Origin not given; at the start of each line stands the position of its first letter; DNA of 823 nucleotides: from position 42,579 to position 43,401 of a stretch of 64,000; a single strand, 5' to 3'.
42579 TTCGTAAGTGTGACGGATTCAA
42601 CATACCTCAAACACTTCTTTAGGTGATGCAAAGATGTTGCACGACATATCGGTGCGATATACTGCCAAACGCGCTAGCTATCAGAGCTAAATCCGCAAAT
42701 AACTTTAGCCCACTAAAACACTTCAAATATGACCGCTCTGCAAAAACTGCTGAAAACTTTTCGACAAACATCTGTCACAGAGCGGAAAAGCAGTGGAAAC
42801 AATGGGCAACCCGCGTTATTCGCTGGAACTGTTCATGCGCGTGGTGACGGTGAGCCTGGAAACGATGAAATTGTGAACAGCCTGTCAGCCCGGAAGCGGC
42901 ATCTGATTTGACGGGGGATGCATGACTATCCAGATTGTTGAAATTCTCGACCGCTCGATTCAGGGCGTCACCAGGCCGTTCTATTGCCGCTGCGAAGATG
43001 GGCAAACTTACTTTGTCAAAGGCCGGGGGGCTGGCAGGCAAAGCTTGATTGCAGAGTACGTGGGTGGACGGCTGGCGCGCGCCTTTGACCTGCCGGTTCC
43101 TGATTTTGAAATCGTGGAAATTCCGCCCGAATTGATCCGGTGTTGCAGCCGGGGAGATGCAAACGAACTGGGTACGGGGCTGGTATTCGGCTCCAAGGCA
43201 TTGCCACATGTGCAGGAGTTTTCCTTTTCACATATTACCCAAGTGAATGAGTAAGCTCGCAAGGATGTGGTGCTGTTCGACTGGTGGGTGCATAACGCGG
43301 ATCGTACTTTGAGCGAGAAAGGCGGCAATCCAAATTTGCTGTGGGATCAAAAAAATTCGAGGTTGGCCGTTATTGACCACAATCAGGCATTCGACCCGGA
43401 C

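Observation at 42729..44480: Translationally coupled HipA-like kinase / DUF3037 pair, a candidate uncharacterised toxin- or defence-type module, with the kinase knocked out by one TAA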

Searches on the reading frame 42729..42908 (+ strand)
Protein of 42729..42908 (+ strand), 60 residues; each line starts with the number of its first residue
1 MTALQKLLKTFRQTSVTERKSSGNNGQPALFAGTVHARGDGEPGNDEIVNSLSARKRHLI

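Call 5: search_protein_families(library=pfam, proteins=[window:42729-42908:+], max_evalue=1)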
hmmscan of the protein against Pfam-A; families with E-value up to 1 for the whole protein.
seq(60 aa): 0 families

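Call 6: search_protein_families(library=ncbifam, proteins=[window:42729-42908:+], max_evalue=1)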
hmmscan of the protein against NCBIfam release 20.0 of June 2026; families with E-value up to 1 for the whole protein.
seq(60 aa): 0 families

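Call 7: search_protein_families(library=padloc, proteins=[window:42729-42908:+], max_evalue=1)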
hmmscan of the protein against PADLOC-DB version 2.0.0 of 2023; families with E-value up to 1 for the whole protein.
seq(60 aa): 0 families

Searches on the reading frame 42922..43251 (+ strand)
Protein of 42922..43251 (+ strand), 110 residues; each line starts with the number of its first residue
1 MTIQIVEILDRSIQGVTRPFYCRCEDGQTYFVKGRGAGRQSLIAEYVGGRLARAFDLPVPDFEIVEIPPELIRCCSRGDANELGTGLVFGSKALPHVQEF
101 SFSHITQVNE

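Call 28: list_cluster_members(proteins=[window:42922-43251:+, window:43267-43650:+, window:43653-44477:+, window:42729-42908:+])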
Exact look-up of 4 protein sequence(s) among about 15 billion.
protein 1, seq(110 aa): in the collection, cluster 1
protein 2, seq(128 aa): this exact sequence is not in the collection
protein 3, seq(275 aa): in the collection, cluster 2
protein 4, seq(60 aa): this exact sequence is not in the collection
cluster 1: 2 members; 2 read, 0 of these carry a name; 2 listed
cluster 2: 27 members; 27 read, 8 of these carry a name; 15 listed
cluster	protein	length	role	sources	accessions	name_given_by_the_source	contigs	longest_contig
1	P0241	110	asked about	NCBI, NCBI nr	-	-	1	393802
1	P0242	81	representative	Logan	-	-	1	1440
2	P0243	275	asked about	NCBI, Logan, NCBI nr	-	-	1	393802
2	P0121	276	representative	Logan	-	-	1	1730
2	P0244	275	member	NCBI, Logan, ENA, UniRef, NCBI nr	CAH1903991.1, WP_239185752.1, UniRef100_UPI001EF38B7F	conserved hypothetical protein [Candidatus Nitrotoga sp. HW29] | DUF3037 domain-containing protein n=1 Tax=Candidatus Nitrotoga sp. HW29 TaxID=2886963 ... | DUF3037 domain-containing protein [Candidatus Nitrotoga sp. HW29]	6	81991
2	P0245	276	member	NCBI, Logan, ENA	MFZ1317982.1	MAG: DUF3037 domain-containing protein [Candidatus Nitrotoga sp.]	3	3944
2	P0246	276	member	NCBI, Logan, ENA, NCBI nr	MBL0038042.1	MAG: DUF3037 domain-containing protein [Nitrosomonadales bacterium] | DUF3037 domain-containing protein [Nitrosomonadales bacterium]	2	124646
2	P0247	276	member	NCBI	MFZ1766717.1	MAG: DUF3037 domain-containing protein [Candidatus Nitrotoga sp.]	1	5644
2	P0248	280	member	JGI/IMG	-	hypothetical protein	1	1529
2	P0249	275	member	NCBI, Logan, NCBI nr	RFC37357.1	MAG: Protein of unknown function (DUF3037) [Candidatus Nitrotoga sp. LAW]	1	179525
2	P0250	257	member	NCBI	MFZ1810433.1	MAG: DUF3037 domain-containing protein, partial [Candidatus Nitrotoga sp.]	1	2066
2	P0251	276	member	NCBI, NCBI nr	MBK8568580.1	MAG: DUF3037 domain-containing protein [Nitrosomonadales bacterium] | DUF3037 domain-containing protein [Nitrosomonadales bacterium]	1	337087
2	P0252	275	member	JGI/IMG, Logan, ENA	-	-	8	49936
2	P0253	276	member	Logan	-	-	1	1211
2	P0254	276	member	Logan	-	-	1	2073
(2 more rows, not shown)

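Call 29: find_encoding_contigs(protein=P0243, flank=3000, max_places=8)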
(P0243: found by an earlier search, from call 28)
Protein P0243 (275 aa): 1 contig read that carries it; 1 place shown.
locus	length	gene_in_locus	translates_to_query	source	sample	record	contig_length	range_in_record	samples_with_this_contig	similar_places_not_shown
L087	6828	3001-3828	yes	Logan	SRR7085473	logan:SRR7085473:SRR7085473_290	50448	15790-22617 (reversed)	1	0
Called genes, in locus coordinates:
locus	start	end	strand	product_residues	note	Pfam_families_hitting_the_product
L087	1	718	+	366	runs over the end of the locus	PF03929:PepSY_TM, PF03413:PepSY (faint)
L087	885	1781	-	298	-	PF01545:Cation_efflux, PF16916:ZT_dimer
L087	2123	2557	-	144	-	-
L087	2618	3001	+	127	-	PF20613:HipA_2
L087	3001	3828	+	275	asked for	PF11236:DUF3037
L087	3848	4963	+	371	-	PF05222:AlaDh_PNT_N, PF07992:Pyr_redox_2 (weak), PF01262:AlaDh_PNT_C, PF02826:2-Hacid_dh_C (faint)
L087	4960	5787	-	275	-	PF13230:GATase_4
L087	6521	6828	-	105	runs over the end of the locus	-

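Call 30: find_encoding_contigs(protein=P0241, flank=3000, max_places=8)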
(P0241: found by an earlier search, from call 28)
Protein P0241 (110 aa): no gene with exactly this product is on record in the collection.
